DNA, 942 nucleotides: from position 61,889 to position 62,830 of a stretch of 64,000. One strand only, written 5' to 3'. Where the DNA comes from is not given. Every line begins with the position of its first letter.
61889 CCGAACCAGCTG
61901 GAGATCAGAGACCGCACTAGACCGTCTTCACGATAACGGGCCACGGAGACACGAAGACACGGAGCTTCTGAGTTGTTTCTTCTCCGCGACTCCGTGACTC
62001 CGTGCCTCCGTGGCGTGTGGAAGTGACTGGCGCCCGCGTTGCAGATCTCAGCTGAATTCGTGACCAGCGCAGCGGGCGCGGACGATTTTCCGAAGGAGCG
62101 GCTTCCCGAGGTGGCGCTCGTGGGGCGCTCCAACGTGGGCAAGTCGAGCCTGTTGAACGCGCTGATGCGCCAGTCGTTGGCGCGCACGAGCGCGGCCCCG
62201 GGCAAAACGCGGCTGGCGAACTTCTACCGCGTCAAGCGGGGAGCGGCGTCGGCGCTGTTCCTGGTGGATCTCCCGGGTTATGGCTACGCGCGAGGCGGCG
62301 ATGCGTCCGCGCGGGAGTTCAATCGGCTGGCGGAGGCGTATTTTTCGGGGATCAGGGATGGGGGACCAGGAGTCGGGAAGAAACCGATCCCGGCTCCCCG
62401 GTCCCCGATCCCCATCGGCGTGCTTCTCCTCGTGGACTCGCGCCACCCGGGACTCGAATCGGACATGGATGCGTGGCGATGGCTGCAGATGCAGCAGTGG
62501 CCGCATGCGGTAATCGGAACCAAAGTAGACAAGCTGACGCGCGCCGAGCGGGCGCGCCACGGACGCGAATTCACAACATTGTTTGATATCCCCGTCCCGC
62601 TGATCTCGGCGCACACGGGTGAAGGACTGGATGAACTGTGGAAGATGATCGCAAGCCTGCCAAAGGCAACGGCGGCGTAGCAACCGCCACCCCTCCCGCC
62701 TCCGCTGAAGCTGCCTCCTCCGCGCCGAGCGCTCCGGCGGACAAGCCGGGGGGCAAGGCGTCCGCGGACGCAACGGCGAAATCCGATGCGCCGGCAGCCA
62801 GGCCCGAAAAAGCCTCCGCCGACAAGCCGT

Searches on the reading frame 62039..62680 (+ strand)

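Call 90: search_protein_families(library=ncbifam, proteins=[window:62039-62680:+], max_evalue=0.00001)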
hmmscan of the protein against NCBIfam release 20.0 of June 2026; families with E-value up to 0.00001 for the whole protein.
window:62039-62680:+ (213 aa): 14 families
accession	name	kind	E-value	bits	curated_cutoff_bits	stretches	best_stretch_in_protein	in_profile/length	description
TIGR03598.1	GTPase_YsxC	equivalog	2.9e-45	154.2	124.45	2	5-103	1-96/186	ribosome biogenesis GTP-binding protein YihA/YsxC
TIGR03594.1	GTPase_EngA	equivalog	3.6e-15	55.9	306.7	1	24-81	2-58/432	ribosome biogenesis GTPase Der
NF000908.1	PRK00089.1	equivalog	8e-14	51.6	237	1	25-81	6-61/291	GTPase Era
NF003255.0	PRK04213.1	equivalog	4.8e-13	48.9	164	1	20-93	7-74/204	GTP-binding protein EngB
TIGR00231.1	small_GTP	domain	3.2e-12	46.5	42.5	1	23-83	4-63/164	GTP-binding protein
TIGR03918.1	GTP_HydF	equivalog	5.9e-11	41.8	325.55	1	21-57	6-42/392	[FeFe] hydrogenase H-cluster maturation GTPase HydF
NF003661.0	PRK05291.1-3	equivalog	5.4e-10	39.2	380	1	24-58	218-252/448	tRNA uridine-5-carboxymethylaminomethyl(34) synthesis GTPase MnmE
TIGR03596.1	GTPase_YlqF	equivalog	3.5e-09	36.4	208.2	1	24-80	120-172/276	ribosome biogenesis GTPase YlqF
TIGR00436.1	era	equivalog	4.3e-09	36.1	116.25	1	25-81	3-58/270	GTPase Era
NF002828.0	PRK03003.1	equivalog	1.6e-08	33.6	631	1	19-81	37-98/477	ribosome biogenesis GTPase Der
NF007071.0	PRK09518.1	equivalog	4.7e-08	32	953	0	18-63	267-312/706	bifunctional cytidylate kinase/GTPase Der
TIGR00450.1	mnmE_trmE_thdF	equivalog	3.2e-07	29.8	252.6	1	24-58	211-245/446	tRNA uridine-5-carboxymethylaminomethyl(34) synthesis GTPase MnmE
TIGR03156.1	GTP_HflX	equivalog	8.6e-07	28.2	216.75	0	19-46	186-213/351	GTPase HflX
TIGR02729.1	Obg_CgtA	equivalog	9.2e-07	28.2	280.25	0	22-80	157-214/329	Obg family GTPase CgtA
